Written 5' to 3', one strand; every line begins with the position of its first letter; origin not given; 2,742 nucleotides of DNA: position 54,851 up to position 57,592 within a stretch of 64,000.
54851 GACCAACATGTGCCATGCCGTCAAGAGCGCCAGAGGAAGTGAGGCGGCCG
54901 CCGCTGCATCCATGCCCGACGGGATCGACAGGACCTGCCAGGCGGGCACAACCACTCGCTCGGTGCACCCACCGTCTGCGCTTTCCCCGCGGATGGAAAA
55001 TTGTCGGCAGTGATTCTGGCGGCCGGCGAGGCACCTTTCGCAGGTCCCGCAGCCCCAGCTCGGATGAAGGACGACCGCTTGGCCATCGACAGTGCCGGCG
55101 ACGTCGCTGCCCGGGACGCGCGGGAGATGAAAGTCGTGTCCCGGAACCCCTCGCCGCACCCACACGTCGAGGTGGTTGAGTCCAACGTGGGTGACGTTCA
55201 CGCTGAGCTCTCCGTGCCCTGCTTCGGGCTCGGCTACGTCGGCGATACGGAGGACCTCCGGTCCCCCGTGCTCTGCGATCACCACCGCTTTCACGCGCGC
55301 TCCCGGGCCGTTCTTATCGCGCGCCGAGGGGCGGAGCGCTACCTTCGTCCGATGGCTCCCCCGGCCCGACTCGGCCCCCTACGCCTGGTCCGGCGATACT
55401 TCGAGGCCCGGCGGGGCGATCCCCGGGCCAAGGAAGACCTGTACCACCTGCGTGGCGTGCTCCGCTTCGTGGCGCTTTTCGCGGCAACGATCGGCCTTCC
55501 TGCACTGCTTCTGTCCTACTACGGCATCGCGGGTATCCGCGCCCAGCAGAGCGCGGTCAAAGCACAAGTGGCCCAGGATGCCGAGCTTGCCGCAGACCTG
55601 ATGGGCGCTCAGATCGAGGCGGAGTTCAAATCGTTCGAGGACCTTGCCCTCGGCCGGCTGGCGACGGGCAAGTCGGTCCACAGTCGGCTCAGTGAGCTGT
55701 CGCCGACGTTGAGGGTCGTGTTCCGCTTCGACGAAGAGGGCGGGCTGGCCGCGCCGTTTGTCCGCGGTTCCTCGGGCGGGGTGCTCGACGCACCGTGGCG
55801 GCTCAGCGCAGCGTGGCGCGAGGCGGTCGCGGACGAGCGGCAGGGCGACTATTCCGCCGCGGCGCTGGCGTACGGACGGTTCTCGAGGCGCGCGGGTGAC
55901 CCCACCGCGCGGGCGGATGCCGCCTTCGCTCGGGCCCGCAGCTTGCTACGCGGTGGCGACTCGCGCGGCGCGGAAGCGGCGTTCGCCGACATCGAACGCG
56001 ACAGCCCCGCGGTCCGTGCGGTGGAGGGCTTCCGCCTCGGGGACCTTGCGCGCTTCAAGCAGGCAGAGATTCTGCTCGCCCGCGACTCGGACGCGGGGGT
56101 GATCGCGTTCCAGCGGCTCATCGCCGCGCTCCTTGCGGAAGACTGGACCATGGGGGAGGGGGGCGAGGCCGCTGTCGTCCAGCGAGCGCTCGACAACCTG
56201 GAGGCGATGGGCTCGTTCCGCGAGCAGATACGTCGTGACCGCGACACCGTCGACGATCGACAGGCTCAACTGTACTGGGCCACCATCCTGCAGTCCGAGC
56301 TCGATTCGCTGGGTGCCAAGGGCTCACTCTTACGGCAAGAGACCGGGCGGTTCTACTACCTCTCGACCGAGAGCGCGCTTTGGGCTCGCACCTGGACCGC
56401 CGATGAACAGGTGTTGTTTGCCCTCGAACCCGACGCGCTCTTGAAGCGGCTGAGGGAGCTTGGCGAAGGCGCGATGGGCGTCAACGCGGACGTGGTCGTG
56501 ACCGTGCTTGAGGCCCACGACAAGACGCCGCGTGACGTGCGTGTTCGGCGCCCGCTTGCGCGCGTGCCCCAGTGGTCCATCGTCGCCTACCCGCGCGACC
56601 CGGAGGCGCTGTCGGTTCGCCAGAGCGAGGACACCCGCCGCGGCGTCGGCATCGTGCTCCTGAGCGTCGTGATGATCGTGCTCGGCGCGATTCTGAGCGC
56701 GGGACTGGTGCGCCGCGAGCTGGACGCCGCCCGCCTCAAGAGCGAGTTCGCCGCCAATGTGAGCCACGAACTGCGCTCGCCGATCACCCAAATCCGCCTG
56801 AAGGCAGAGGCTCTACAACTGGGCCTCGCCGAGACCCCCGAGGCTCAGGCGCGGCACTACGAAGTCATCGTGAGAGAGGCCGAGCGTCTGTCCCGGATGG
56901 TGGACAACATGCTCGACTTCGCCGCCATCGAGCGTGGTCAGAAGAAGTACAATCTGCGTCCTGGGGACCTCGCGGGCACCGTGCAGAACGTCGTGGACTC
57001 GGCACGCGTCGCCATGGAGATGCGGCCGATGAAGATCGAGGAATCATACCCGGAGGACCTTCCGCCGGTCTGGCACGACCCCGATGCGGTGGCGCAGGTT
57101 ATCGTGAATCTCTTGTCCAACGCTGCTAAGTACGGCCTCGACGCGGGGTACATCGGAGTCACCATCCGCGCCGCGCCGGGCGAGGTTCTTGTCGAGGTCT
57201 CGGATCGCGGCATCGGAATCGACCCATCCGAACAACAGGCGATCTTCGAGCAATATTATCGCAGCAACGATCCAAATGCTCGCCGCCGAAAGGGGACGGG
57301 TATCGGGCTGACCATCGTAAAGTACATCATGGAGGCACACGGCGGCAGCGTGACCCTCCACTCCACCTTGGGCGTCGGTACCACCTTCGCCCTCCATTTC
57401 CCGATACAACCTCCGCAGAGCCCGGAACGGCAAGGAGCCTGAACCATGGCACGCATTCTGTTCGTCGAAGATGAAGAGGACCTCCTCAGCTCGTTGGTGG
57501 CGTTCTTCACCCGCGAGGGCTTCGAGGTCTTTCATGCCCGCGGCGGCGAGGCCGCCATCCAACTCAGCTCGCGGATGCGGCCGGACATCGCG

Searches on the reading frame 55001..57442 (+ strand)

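Call 109: search_protein_families(library=pfam, proteins=[window:55001-57442:+], max_evalue=0.00001)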
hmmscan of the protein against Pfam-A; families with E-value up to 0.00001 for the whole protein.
window:55001-57442:+ (813 aa): 2 families
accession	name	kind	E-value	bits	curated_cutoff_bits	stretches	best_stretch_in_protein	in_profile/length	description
PF02518.31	HATPase_c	-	3.8e-27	95.4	26.4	1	693-803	2-110/111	Histidine kinase-, DNA gyrase B-, and HSP90-like ATPase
PF00512.31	HisKA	-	5e-17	62.2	26.9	1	580-646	2-66/66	His Kinase A (phospho-acceptor) domain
